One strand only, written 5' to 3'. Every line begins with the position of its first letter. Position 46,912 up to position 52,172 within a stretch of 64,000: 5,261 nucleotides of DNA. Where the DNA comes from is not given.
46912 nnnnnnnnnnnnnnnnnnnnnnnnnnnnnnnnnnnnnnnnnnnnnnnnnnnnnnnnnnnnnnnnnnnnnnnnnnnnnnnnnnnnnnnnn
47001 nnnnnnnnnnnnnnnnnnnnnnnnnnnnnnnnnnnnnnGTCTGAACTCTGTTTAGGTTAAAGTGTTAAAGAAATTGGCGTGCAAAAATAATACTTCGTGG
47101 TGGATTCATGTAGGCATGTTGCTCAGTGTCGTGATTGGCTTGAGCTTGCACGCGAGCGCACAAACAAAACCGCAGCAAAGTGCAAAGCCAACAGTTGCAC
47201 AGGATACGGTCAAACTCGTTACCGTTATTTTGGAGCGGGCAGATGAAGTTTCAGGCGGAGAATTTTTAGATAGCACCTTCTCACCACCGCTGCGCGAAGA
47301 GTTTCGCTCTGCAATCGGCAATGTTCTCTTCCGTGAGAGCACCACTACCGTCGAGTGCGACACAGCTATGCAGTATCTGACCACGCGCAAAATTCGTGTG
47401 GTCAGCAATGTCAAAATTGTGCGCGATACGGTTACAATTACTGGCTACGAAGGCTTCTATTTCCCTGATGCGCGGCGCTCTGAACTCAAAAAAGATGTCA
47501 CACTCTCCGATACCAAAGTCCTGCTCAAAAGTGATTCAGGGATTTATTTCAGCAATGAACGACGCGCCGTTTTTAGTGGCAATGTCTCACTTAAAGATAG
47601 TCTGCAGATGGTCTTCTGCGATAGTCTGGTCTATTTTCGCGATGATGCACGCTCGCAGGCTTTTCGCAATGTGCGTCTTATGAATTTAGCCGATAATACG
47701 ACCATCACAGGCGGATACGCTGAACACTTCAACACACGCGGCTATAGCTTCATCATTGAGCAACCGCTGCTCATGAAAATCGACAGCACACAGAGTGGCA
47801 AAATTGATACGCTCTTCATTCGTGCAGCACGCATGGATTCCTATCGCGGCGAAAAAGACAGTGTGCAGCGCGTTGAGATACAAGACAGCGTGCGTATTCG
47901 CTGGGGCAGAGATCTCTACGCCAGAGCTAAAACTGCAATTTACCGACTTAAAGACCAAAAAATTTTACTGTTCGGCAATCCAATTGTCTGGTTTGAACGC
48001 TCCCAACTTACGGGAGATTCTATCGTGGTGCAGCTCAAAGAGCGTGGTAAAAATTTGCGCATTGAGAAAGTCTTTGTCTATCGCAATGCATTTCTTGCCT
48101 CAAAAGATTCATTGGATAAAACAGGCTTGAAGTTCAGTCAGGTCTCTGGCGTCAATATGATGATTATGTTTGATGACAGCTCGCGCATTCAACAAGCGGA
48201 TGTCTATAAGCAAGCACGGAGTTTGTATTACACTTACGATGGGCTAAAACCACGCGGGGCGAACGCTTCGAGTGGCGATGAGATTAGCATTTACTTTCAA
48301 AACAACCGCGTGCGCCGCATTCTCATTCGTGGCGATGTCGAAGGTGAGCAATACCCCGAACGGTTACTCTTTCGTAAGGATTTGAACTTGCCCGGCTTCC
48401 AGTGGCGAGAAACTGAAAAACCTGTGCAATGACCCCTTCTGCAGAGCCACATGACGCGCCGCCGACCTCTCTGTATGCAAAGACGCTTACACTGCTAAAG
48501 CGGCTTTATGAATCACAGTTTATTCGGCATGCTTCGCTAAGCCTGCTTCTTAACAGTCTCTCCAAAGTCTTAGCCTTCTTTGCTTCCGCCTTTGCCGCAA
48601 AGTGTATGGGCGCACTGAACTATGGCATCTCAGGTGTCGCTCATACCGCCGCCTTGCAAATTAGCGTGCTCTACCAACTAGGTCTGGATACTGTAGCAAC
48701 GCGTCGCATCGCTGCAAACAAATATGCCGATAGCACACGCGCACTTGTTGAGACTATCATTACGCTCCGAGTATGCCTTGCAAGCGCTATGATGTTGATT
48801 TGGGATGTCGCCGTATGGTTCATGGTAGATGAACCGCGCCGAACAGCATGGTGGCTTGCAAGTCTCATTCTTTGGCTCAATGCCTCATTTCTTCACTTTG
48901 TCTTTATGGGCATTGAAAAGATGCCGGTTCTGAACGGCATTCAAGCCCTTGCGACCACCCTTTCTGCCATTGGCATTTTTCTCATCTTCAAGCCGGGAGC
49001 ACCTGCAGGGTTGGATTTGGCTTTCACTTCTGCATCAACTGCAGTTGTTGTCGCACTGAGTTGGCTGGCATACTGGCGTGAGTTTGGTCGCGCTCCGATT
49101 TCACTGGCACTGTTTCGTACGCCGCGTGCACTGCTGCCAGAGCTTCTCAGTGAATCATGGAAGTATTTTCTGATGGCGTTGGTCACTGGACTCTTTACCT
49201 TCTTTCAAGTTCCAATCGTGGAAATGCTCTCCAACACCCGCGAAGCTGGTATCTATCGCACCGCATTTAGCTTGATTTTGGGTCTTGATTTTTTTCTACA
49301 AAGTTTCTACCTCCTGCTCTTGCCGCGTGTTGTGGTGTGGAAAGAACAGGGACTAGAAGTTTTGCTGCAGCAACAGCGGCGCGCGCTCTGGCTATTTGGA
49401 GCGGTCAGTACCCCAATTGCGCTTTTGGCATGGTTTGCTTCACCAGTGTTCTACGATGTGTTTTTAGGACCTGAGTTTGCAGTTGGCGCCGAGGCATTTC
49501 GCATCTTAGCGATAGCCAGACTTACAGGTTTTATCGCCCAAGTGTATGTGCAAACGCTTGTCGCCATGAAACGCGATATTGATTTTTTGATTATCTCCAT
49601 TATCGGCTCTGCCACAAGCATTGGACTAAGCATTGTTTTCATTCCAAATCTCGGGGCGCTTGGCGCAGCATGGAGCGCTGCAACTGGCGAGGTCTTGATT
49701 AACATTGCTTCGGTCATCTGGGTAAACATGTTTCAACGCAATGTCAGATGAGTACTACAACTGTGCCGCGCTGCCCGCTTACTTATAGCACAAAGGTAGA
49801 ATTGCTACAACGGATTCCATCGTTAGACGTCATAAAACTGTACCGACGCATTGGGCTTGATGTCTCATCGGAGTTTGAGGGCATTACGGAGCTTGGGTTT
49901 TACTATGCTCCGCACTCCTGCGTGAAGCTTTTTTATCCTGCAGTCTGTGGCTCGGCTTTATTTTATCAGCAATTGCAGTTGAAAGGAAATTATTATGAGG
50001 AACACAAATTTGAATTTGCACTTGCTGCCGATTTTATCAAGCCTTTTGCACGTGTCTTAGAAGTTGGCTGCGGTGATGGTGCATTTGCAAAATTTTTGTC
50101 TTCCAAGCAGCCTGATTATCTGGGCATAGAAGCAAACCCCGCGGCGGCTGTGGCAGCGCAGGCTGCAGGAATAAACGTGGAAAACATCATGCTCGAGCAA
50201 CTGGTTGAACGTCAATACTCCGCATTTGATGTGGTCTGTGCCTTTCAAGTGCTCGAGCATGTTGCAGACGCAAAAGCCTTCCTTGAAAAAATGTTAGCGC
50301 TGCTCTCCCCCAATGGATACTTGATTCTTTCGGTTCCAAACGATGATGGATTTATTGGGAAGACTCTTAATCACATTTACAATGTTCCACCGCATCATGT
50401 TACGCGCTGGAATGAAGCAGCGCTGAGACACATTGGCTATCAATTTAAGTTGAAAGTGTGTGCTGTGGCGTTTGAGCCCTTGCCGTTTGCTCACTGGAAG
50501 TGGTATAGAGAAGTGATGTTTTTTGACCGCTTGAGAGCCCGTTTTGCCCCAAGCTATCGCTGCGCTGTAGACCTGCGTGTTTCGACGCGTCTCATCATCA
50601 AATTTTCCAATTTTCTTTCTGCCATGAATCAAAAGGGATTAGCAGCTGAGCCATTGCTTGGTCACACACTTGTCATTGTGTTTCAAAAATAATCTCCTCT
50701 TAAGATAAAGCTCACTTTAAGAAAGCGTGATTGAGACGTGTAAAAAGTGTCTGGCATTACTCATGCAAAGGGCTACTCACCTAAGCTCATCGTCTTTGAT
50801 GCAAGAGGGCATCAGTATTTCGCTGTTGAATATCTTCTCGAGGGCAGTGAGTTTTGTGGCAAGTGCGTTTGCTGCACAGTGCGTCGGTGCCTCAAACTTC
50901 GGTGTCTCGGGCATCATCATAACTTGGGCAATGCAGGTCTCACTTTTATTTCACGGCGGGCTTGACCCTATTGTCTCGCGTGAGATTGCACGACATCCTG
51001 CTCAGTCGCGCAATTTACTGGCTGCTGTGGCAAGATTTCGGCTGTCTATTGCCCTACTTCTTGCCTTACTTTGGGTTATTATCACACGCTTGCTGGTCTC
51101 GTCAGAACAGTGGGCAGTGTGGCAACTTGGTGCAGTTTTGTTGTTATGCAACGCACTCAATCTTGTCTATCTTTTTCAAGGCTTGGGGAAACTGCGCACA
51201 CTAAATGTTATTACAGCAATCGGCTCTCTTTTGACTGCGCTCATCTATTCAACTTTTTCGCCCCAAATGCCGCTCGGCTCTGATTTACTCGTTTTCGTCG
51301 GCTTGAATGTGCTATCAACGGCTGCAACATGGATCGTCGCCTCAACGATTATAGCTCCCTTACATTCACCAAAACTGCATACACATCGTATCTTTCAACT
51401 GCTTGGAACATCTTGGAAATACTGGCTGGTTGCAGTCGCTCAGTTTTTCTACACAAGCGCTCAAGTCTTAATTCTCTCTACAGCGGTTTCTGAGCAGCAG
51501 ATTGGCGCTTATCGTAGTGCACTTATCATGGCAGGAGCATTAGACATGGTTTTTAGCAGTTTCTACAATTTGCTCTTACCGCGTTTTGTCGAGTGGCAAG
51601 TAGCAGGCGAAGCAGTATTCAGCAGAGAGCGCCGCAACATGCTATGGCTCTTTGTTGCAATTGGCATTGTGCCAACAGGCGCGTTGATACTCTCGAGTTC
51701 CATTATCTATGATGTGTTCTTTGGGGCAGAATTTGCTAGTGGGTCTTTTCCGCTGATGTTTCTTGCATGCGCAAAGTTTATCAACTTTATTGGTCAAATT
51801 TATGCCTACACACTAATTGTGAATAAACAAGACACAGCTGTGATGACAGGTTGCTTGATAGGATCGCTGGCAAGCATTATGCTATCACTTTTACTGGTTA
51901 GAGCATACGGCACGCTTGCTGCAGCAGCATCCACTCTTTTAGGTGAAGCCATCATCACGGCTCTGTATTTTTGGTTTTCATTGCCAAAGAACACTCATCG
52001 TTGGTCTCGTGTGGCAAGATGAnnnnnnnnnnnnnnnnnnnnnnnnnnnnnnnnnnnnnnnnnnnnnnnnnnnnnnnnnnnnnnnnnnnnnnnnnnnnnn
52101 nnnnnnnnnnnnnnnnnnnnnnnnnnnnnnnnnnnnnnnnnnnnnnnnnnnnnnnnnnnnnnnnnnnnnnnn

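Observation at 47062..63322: C25 (gingipain/PorU-like) T9SS protein hard-wired into a Wzx/Wzy-type glycan operon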

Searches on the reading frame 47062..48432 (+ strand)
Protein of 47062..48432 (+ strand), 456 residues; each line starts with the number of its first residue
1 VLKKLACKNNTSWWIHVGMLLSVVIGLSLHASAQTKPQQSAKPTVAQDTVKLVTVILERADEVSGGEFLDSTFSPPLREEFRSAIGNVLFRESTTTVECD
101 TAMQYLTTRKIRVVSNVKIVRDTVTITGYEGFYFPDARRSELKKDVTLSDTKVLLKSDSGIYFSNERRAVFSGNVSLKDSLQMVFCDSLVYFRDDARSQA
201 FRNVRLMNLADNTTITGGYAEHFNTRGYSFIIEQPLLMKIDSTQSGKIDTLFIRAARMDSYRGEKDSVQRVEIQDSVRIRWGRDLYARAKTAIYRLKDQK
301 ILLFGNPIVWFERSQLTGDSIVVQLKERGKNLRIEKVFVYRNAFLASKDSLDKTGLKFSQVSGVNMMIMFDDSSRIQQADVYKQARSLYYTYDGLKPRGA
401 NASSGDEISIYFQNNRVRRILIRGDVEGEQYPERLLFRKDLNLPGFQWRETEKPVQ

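Call 4: search_protein_families(library=pfam, proteins=[window:47062-48432:+], max_evalue=0.01)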
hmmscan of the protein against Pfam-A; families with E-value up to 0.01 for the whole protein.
window:47062-48432:+ (456 aa): 2 families
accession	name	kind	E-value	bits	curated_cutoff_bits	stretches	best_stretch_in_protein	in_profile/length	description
PF13100.11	OstA_2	-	9.6e-16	58.2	21.2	2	78-159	19-101/158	OstA-like protein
PF03968.19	LptD_N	-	1.7e-10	41.6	20.4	1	250-327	28-111/113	LptA/(LptD N-terminal domain) LPS transport protein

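Call 5: search_protein_families(library=ncbifam, proteins=[window:47062-48432:+], max_evalue=0.01)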
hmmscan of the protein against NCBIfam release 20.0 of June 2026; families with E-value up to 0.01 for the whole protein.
window:47062-48432:+ (456 aa): 1 family
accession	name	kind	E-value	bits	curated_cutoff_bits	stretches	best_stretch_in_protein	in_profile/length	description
TIGR03002.1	outer_YhbN_LptA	equivalog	1.8e-07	31.1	71.7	1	250-327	38-120/142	lipopolysaccharide transport periplasmic protein LptA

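Call 77: search_solved_structures(query=window:47062-48432:+, max_evalue=1)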
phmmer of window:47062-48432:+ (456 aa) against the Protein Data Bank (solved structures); distinct sequences matched with E-value up to 1: 1.
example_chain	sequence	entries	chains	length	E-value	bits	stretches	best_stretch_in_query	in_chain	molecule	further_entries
2h2w_A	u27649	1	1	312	0.93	11.5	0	105-165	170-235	Homoserine O-succinyltransferase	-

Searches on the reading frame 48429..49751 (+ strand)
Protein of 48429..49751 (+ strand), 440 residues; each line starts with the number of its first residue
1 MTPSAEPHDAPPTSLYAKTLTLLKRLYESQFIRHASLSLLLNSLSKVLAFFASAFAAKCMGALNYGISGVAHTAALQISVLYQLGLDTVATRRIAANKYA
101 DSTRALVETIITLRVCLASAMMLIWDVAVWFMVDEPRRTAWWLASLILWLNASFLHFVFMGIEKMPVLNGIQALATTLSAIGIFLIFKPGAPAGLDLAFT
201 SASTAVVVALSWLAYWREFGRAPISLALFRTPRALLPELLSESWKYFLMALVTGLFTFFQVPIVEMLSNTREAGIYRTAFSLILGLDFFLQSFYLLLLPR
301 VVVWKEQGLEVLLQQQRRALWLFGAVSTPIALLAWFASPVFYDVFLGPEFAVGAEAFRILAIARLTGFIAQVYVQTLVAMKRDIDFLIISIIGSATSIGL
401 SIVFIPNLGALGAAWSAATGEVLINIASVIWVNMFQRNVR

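Call 4: search_protein_families(library=pfam, proteins=[window:48429-49751:+], max_evalue=0.01)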
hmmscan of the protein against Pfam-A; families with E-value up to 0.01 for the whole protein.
window:48429-49751:+ (440 aa): 1 family
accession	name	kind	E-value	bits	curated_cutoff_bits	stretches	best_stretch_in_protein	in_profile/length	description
PF01943.22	Polysacc_synt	-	3e-11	43.7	28.2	1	34-287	4-255/274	Polysaccharide biosynthesis protein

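Call 5: search_protein_families(library=ncbifam, proteins=[window:48429-49751:+], max_evalue=0.01)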
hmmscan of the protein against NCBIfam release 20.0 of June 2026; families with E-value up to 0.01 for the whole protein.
window:48429-49751:+ (440 aa): 0 families

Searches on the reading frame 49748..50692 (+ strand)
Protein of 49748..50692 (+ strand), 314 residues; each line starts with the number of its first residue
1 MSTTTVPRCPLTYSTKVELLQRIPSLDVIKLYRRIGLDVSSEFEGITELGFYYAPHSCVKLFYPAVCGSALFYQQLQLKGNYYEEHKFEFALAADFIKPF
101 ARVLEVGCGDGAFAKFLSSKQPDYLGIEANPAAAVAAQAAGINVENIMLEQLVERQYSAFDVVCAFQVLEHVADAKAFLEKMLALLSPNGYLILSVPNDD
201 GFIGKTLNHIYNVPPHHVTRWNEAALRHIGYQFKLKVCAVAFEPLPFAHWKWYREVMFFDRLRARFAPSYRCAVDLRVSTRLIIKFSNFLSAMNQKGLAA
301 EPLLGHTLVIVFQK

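Call 4: search_protein_families(library=pfam, proteins=[window:49748-50692:+], max_evalue=0.01)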
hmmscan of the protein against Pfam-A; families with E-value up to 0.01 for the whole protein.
window:49748-50692:+ (314 aa): 10 families
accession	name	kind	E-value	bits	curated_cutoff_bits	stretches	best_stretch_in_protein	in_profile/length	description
PF13489.12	Methyltransf_23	-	7.4e-22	78.3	27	1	93-233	16-157/164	Methyltransferase domain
PF08242.18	Methyltransf_12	-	2e-15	57.7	30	1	104-192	1-98/98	Methyltransferase domain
PF08241.18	Methyltransf_11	-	1.6e-12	48.3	21.2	1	104-194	1-95/95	Methyltransferase domain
PF07021.18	MetW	-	2.6e-12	47.2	21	1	89-186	3-102/193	Methionine biosynthesis protein MetW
PF13847.12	Methyltransf_31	-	1.4e-10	41.5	27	1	101-222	5-126/145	Methyltransferase domain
PF13649.12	Methyltransf_25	-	3.6e-10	40.8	27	1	103-190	1-97/97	Methyltransferase domain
PF05401.17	NodS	-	0.00046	20.5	24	1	100-200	44-150/201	Nodulation protein S (NodS)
PF05219.18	DREV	-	0.0018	17.9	26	1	101-195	96-187/265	DREV methyltransferase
PF10017.15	Methyltransf_33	-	0.0021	17.7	23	0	173-256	154-230/304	Histidine-specific methyltransferase, SAM-dependent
PF20922.3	Anamorsin_N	-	0.0044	17.2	27.1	1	134-197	26-90/163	Anamorsin, N-terminal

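Call 5: search_protein_families(library=ncbifam, proteins=[window:49748-50692:+], max_evalue=0.01)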
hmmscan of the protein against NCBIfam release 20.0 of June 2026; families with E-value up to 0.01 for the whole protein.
window:49748-50692:+ (314 aa): 25 families
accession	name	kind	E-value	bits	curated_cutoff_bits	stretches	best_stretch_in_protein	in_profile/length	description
TIGR01983.1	UbiG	equivalog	4.8e-14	52.2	102.95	1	101-198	51-155/228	bifunctional 2-polyprenyl-6-hydroxyphenol methylase/3-demethylubiquinol 3-O-methyltransferase UbiG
TIGR02081.1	metW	equivalog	9.6e-12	44.8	189.5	1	90-185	4-101/194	methionine biosynthesis protein MetW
NF045667.1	MTase_DVU1556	equivalog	2.8e-09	36.8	155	1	97-195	20-120/213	DVU_1556 family methyltransferase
NF043040.1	corrin_prot_MT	hypoth_equivalog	3.4e-07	29.9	180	1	91-194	33-147/216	corrinoid protein-associated methyltransferase CpaM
TIGR02072.1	BioC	equivalog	6.8e-07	29.3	184.95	1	101-201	36-139/244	malonyl-ACP O-methyltransferase BioC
NF041650.1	nod_mtase_NodS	equivalog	7.1e-06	25.8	300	1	77-200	15-145/190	nodulation methyltransferase NodS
NF011530.0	PRK14968.1-4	equivalog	1.1e-05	24.9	243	1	92-163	32-103/202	putative methyltransferase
TIGR04345.1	ovoA_Cterm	equivalog_domain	1.8e-05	24.4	170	1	154-198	129-173/242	putative 4-mercaptohistidine N1-methyltransferase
NF008686.0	PRK11705.1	equivalog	6.7e-05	22.1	400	1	87-194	155-265/383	cyclopropane fatty acyl phospholipid synthase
NF011650.0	PRK15068.1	equivalog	7.9e-05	21.7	209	1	102-195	125-226/324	tRNA 5-methoxyuridine(34)/uridine 5-oxyacetic acid(34) synthase CmoB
NF002463.0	PRK01683.1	equivalog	9.9e-05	22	297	1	100-199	32-133/258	trans-aconitate 2-methyltransferase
NF010703.0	PRK14103.1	equivalog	0.00034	20.1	320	1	99-198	29-128/256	trans-aconitate 2-methyltransferase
TIGR00452.1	TIGR00452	equivalog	0.00042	19.2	275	1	102-194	120-219/316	tRNA 5-methoxyuridine(34)/uridine 5-oxyacetic acid(34) synthase CmoB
NF011527.0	PRK14968.1-1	equivalog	0.00067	19.4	242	1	94-164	29-98/192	putative methyltransferase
TIGR00537.1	hemK_rel_arch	hypoth_equivalog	0.0013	18.5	87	1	101-163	21-86/179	HemK2/MTQ2 family protein methyltransferase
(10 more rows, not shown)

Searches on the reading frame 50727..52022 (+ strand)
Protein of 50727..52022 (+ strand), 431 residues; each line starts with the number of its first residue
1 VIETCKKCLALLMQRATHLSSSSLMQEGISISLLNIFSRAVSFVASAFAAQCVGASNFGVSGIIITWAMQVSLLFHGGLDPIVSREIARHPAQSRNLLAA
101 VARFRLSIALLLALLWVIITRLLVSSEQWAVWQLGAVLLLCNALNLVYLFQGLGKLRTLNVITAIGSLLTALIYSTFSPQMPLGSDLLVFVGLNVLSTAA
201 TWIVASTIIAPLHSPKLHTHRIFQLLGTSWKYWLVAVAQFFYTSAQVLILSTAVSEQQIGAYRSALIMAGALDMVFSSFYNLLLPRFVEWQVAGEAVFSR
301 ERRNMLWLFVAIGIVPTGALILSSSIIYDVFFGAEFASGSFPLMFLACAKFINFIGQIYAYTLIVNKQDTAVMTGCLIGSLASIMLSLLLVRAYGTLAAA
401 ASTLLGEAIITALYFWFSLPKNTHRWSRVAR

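Call 4: search_protein_families(library=pfam, proteins=[window:50727-52022:+], max_evalue=0.01)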
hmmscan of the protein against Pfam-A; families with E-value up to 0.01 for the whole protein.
window:50727-52022:+ (431 aa): 1 family
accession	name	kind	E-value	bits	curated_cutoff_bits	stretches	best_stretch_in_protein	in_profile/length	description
PF01943.22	Polysacc_synt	-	9.6e-14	51.9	28.2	1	25-289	2-272/274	Polysaccharide biosynthesis protein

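Call 5: search_protein_families(library=ncbifam, proteins=[window:50727-52022:+], max_evalue=0.01)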
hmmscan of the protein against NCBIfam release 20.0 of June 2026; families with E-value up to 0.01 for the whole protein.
window:50727-52022:+ (431 aa): 0 families
